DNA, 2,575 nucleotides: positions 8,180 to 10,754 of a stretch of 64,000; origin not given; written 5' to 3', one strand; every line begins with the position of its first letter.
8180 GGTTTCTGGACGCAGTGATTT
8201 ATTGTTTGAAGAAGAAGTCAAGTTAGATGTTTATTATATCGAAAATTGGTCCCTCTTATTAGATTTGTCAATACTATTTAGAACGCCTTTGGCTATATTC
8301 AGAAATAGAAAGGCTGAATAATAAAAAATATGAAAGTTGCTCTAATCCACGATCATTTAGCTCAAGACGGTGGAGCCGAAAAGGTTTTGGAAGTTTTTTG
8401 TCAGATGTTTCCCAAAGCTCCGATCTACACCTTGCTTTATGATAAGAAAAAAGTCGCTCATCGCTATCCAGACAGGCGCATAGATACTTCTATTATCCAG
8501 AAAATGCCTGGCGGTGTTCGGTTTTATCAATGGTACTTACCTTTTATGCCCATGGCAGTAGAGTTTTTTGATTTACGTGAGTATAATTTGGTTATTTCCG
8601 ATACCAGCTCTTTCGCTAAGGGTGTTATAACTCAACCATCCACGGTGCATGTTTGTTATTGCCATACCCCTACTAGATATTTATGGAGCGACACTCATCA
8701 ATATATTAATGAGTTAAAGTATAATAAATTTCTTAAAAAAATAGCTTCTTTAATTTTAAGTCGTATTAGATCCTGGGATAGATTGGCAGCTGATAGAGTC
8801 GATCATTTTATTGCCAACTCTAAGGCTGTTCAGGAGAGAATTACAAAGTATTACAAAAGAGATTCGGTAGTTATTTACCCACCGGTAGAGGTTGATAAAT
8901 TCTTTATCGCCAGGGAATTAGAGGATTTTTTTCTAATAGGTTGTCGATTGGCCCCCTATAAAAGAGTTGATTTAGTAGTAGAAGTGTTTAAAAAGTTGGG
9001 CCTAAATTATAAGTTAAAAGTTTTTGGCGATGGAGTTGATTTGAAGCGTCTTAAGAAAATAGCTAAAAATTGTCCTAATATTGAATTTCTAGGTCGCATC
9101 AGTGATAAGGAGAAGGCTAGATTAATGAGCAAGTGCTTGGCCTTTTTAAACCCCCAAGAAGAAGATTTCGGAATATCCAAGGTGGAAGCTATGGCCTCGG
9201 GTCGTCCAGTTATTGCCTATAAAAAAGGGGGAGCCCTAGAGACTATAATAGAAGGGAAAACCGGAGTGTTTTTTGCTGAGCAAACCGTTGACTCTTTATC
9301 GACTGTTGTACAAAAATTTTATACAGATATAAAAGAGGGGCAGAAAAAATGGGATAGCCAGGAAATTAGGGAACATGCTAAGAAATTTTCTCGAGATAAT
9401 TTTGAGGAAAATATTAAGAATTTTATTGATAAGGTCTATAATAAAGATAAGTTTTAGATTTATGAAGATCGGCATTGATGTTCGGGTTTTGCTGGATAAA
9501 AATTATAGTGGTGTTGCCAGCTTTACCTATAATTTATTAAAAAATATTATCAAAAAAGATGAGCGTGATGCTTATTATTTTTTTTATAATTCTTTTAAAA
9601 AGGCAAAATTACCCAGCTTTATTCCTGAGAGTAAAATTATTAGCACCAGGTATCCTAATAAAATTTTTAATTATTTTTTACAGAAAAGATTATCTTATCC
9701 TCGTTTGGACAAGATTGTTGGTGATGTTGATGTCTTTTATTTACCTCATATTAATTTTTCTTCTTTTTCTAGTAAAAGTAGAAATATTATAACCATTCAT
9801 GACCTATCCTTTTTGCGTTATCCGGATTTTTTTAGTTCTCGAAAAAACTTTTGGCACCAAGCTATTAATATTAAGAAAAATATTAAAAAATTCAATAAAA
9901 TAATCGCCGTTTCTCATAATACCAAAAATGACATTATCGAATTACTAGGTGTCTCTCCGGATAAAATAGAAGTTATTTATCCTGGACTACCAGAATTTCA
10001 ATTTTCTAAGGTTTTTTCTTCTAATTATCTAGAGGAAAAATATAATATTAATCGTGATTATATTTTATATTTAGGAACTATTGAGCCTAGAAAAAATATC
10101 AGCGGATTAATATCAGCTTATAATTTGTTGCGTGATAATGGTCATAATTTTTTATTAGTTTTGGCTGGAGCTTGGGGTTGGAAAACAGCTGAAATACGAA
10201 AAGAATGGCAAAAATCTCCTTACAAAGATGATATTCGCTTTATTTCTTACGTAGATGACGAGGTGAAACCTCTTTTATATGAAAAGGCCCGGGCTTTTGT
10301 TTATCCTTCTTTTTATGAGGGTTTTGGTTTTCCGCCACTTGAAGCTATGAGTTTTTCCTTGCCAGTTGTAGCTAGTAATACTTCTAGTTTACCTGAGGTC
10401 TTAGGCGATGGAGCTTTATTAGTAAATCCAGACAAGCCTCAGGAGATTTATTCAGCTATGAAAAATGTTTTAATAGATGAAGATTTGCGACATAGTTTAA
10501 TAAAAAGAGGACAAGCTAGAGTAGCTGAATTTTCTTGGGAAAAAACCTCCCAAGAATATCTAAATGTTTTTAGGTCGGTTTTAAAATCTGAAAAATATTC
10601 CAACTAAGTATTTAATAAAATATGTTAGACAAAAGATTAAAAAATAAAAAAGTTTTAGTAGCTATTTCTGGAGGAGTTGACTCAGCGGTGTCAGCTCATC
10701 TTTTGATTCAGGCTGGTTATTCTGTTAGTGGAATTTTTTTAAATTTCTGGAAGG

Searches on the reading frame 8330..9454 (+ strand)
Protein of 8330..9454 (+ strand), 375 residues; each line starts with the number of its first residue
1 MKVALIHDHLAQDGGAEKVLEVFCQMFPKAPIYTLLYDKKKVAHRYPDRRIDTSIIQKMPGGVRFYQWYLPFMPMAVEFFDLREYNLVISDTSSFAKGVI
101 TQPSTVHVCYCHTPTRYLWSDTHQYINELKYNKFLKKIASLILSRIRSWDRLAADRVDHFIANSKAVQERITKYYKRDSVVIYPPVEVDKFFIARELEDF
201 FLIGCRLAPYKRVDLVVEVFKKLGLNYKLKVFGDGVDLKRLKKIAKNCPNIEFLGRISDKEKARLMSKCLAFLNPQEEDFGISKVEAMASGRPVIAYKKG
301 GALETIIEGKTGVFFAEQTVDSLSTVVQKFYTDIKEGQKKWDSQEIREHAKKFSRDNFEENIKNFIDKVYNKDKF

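Call 19: search_protein_families(library=pfam, proteins=[window:8330-9454:+], max_evalue=0.01)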
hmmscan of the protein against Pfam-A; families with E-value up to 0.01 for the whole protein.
window:8330-9454:+ (375 aa): 4 families
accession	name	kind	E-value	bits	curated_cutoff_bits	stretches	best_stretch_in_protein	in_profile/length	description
PF00534.26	Glycos_transf_1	-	4.3e-28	98.4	26.4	1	198-339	15-163/172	Glycosyl transferases group 1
PF13692.12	Glyco_trans_1_4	-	1.7e-19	70.9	27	1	205-333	8-142/142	Glycosyl transferases group 1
PF13439.12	Glyco_transf_4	-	2.6e-10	41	28.5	1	14-189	2-169/170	Glycosyltransferase Family 4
PF13524.12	Glyco_trans_1_2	-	0.0015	18.9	25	1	221-330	10-111/144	Glycosyl transferase-like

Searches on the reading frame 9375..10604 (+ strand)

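Call 19: search_protein_families(library=pfam, proteins=[window:9375-10604:+], max_evalue=0.01)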
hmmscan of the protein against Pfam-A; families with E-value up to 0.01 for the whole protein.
window:9375-10604:+ (410 aa): 5 families
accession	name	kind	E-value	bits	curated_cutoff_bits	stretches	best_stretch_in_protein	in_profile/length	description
PF00534.26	Glycos_transf_1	-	2.9e-34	118.5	26.4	1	226-381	14-171/172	Glycosyl transferases group 1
PF13692.12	Glyco_trans_1_4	-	8.3e-25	88.1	27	1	228-366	2-140/142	Glycosyl transferases group 1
PF13439.12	Glyco_transf_4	-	3.3e-11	43.9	28.5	1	45-205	2-166/170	Glycosyltransferase Family 4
PF20706.3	GT4-conflict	-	1.2e-08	34.8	26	1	226-350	196-324/385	Family 4 Glycosyltransferase in conflict systems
PF13524.12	Glyco_trans_1_2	-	2.1e-06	28.2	25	1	263-396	19-143/144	Glycosyl transferase-like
